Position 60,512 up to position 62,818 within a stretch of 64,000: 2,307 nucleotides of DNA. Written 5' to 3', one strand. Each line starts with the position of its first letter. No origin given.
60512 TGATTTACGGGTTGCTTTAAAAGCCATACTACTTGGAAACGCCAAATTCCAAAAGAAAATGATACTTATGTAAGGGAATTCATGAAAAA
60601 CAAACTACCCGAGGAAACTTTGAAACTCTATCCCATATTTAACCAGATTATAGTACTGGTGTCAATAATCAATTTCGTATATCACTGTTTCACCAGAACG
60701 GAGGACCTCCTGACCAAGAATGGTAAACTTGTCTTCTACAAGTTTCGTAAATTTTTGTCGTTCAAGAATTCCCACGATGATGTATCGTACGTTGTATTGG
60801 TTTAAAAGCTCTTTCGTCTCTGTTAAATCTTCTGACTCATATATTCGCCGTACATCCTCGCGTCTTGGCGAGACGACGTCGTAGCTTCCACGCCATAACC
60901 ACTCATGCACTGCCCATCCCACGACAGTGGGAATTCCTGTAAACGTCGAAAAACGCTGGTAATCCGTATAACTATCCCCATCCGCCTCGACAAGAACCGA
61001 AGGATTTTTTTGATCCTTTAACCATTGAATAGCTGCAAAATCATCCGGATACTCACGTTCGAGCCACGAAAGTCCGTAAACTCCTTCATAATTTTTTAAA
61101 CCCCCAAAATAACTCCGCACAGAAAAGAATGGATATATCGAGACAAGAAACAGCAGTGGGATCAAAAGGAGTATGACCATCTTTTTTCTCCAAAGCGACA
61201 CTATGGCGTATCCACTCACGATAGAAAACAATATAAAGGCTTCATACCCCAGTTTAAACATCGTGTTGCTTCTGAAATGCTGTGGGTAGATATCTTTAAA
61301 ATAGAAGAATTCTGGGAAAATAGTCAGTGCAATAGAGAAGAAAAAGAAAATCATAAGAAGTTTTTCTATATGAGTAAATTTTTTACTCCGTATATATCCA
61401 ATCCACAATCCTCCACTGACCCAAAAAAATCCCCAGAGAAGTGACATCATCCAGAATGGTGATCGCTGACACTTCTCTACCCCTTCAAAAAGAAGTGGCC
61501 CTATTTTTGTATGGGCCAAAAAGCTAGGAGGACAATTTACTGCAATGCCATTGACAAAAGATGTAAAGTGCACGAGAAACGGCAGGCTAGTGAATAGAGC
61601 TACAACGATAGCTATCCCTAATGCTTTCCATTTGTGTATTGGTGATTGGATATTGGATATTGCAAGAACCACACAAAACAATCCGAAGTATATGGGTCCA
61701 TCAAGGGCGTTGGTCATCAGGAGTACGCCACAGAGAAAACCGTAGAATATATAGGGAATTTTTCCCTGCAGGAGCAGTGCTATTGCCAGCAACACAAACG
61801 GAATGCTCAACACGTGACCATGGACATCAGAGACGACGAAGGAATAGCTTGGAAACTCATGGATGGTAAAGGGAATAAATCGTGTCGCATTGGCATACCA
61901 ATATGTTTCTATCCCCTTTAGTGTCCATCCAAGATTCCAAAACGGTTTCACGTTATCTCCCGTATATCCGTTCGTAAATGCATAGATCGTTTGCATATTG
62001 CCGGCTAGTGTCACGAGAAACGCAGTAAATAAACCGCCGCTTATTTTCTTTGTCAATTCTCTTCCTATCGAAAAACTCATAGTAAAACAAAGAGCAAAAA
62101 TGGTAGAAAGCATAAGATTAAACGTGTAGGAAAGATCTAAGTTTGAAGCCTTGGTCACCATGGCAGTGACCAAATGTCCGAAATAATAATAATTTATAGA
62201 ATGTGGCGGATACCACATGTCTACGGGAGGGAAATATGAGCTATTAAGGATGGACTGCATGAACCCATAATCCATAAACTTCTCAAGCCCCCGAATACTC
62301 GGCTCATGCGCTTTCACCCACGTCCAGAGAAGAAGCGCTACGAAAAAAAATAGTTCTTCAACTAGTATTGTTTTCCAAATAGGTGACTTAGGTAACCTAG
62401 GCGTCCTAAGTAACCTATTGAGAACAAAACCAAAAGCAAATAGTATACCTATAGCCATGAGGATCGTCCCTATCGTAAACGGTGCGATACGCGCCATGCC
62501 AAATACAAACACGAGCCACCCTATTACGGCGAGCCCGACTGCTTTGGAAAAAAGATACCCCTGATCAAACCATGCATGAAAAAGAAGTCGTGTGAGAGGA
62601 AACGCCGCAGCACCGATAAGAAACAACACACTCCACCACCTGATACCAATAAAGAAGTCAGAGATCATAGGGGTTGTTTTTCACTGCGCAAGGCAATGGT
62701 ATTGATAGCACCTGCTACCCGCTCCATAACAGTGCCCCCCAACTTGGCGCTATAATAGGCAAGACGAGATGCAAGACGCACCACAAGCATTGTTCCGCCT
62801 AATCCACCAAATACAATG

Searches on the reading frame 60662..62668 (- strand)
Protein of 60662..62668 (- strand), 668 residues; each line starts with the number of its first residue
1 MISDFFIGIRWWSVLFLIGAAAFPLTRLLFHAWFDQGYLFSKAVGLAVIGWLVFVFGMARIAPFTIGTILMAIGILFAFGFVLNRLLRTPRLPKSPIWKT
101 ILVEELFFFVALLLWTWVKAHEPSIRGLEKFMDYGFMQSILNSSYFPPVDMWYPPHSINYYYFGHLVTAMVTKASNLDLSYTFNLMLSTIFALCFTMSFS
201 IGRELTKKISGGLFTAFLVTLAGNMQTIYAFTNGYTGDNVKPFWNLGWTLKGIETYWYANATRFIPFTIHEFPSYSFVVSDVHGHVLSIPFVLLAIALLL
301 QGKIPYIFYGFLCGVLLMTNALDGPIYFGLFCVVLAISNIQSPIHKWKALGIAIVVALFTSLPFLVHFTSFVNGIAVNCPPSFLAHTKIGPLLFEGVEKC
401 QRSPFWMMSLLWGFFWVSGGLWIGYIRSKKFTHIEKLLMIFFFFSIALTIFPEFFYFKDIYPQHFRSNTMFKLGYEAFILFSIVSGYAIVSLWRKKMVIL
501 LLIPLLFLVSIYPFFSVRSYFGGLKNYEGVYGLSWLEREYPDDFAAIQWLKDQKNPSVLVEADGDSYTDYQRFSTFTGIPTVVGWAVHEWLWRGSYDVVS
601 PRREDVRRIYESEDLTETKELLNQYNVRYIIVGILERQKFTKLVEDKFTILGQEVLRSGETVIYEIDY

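Call 14: search_protein_families(library=pfam, proteins=[window:60662-62668:-], max_evalue=0.001)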
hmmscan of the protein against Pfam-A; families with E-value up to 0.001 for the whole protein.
window:60662-62668:- (668 aa): 1 family
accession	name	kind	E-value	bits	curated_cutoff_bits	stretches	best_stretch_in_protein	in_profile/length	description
PF10060.15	DUF2298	-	8.7e-85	285.9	27.8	2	48-427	1-389/488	Uncharacterized membrane protein (DUF2298)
